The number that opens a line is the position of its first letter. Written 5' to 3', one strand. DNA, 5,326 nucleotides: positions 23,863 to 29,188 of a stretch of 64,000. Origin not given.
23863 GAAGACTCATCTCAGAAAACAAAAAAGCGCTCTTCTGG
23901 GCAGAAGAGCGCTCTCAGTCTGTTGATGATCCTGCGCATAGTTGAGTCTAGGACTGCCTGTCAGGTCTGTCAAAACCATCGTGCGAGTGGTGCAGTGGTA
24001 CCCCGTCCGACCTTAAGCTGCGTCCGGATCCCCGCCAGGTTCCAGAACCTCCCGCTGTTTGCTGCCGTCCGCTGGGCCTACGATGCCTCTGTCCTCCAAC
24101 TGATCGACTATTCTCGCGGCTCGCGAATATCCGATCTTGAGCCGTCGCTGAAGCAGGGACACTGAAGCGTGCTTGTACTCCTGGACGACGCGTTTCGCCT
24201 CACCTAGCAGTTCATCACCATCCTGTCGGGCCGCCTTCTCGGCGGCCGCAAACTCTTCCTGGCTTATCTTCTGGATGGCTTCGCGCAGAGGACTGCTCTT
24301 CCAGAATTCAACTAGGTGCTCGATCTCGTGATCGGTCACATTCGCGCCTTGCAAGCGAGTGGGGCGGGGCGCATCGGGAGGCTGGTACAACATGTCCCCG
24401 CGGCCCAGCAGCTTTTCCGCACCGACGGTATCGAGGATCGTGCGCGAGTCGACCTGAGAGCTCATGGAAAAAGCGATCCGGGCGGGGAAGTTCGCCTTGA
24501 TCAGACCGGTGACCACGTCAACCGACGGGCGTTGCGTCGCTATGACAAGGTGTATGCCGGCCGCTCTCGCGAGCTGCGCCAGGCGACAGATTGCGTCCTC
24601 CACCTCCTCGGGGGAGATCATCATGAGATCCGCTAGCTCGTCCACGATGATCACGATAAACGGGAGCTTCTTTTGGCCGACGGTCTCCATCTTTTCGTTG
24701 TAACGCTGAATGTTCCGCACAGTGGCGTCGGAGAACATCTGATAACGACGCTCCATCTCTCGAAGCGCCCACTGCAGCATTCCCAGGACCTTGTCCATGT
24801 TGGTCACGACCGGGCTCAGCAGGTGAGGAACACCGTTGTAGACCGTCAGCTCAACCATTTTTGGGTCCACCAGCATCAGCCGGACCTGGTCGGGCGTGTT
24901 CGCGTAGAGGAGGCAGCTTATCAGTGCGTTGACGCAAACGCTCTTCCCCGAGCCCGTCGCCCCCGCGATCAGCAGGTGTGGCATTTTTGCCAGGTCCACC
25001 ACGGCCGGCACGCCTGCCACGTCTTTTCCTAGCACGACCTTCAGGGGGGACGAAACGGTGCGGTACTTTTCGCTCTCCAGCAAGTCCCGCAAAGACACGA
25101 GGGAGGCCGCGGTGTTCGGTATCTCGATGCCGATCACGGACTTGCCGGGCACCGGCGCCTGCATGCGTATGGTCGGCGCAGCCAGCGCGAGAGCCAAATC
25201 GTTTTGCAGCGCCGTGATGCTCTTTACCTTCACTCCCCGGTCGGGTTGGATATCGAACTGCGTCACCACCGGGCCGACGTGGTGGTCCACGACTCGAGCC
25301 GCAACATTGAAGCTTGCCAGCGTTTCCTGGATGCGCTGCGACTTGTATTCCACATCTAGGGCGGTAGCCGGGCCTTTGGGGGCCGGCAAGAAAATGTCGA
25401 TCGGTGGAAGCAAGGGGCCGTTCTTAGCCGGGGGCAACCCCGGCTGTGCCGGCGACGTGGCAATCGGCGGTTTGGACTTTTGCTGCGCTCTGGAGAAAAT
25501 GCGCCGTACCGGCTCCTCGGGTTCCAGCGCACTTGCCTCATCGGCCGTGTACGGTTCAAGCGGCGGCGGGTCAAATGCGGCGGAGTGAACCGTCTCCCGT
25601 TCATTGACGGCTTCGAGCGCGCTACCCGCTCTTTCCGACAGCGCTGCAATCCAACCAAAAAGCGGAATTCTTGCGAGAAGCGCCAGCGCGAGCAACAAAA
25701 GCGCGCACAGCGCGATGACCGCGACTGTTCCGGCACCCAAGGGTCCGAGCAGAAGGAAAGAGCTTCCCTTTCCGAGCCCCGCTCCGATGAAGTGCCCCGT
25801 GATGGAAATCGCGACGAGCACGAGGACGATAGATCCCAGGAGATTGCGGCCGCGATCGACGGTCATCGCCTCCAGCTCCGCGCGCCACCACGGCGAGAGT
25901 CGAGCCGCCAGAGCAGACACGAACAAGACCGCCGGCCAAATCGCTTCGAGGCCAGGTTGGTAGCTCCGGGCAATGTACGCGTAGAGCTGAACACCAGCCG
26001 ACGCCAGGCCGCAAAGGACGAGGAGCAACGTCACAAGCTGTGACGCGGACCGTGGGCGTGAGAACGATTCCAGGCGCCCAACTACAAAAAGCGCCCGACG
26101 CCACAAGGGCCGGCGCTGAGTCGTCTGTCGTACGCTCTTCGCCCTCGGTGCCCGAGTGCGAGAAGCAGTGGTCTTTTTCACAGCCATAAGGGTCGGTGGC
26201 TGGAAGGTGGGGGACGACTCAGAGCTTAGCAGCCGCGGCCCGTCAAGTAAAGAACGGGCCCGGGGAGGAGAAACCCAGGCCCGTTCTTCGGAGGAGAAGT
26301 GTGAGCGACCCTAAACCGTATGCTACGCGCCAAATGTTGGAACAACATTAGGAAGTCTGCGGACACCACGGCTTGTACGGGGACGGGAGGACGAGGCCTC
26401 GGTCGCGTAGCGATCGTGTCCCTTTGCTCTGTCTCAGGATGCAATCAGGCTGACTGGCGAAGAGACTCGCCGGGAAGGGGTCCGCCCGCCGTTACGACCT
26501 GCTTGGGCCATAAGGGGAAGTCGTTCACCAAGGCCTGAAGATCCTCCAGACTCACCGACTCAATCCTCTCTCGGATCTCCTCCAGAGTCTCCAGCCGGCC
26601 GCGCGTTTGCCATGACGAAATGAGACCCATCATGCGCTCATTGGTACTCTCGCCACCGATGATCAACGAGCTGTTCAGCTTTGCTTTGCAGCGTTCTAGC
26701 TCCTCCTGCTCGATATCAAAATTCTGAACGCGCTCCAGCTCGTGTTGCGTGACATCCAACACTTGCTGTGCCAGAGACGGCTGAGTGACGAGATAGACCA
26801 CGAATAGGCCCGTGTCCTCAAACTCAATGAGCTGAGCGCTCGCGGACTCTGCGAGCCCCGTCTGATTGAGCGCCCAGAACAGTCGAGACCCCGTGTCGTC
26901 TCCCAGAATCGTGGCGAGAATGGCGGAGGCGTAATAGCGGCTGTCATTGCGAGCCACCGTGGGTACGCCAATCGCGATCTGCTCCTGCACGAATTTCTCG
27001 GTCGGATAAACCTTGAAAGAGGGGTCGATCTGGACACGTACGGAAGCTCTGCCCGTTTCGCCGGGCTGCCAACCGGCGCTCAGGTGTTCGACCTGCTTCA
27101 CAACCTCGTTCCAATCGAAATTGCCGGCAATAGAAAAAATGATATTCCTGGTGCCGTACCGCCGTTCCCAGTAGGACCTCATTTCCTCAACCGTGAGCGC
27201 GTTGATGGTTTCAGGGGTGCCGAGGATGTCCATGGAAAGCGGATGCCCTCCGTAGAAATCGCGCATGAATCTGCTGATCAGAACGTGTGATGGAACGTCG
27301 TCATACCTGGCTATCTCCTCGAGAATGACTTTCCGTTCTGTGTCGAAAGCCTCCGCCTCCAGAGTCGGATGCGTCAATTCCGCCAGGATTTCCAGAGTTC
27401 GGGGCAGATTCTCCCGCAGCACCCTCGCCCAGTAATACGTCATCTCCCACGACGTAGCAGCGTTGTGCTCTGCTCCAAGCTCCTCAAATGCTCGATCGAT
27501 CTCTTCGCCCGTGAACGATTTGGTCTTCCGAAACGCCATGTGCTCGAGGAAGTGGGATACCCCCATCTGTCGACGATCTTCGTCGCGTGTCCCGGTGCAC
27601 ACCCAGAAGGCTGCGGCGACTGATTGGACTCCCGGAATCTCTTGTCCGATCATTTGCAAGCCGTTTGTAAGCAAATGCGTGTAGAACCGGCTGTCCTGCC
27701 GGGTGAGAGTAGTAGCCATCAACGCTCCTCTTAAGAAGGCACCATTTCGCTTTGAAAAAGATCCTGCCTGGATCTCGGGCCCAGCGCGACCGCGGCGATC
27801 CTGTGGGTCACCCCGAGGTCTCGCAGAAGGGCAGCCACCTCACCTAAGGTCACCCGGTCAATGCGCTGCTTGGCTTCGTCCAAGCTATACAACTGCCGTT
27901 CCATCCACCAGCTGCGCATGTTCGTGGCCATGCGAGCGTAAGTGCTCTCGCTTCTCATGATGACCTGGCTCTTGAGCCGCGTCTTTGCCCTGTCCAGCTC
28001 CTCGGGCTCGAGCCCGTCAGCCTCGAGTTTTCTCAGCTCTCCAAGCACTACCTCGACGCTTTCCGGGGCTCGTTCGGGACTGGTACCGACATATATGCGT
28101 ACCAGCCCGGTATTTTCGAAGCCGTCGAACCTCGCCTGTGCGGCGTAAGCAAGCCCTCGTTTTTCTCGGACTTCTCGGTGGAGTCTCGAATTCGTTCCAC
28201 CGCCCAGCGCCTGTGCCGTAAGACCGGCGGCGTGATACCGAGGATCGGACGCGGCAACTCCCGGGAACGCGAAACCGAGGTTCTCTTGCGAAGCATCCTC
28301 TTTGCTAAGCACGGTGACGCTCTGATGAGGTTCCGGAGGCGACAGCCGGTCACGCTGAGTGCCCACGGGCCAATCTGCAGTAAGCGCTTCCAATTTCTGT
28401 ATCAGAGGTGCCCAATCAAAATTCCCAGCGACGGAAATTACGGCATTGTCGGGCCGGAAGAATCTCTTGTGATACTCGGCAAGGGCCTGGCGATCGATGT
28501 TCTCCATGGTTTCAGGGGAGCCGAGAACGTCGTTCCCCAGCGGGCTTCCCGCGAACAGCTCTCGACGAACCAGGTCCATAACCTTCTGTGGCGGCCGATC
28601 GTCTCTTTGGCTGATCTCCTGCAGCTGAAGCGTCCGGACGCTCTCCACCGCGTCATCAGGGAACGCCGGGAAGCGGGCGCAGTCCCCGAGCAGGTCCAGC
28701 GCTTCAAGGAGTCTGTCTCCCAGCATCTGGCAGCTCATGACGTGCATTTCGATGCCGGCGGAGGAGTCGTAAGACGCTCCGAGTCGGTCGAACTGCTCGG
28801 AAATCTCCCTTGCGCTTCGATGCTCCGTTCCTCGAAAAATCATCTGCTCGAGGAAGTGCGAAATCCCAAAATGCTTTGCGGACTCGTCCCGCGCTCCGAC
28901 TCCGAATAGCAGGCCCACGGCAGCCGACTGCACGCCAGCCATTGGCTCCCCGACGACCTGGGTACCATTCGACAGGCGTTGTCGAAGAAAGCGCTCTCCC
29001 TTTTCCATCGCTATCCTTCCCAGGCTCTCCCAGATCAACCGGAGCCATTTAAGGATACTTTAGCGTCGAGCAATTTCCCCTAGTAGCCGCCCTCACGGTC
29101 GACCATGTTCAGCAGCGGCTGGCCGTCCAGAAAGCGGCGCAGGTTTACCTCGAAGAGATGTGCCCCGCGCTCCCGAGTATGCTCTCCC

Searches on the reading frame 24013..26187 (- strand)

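Call 28: search_protein_families(library=pfam, proteins=[window:24013-26187:-], max_evalue=0.00001)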
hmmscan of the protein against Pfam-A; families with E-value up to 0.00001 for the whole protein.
window:24013-26187:- (724 aa): 4 families
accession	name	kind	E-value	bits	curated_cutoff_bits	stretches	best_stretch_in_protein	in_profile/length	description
PF01580.24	FtsK_SpoIIIE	-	7.7e-70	235.2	24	1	366-556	2-221/221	FtsK/SpoIIIE family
PF17854.6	FtsK_alpha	-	2.3e-29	102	22.9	1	260-358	1-101/101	FtsK alpha domain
PF09397.16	FtsK_gamma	-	2.7e-26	91.5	30.6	1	656-715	2-61/63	Ftsk gamma domain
PF01935.23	DUF87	-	1.2e-06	29.2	23.2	0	391-524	10-103/220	Helicase HerA, central domain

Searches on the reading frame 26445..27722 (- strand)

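Call 28: search_protein_families(library=pfam, proteins=[window:26445-27722:-], max_evalue=0.00001)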
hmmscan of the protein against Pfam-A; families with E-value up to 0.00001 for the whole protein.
window:26445-27722:- (425 aa): 2 families
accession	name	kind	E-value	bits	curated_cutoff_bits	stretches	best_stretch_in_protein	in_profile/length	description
PF00675.25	Peptidase_M16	-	5.2e-33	114.5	22.3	1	28-169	6-148/149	Insulinase (Peptidase family M16)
PF05193.26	Peptidase_M16_C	-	4.1e-32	112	23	1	176-349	2-181/181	Peptidase M16 inactive domain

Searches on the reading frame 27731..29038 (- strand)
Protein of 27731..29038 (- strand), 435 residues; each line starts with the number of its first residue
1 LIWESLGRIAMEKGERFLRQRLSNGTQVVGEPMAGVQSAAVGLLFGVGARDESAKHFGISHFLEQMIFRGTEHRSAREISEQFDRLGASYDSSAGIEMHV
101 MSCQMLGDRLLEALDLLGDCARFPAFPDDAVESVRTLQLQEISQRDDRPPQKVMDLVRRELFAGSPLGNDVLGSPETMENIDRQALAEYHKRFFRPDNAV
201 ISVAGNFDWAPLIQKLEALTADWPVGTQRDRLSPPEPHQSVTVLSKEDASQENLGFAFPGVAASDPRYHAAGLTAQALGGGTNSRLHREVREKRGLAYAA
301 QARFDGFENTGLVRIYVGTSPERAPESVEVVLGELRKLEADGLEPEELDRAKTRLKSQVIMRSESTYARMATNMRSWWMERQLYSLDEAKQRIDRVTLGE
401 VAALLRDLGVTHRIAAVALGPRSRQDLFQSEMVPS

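Call 28: search_protein_families(library=pfam, proteins=[window:27731-29038:-], max_evalue=0.00001)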
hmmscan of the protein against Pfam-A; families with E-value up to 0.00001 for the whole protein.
window:27731-29038:- (435 aa): 2 families
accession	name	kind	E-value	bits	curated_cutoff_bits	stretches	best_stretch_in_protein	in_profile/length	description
PF05193.26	Peptidase_M16_C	-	2.6e-39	135.4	23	1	180-355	1-181/181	Peptidase M16 inactive domain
PF00675.25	Peptidase_M16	-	3.6e-24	85.8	22.3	1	35-173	9-147/149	Insulinase (Peptidase family M16)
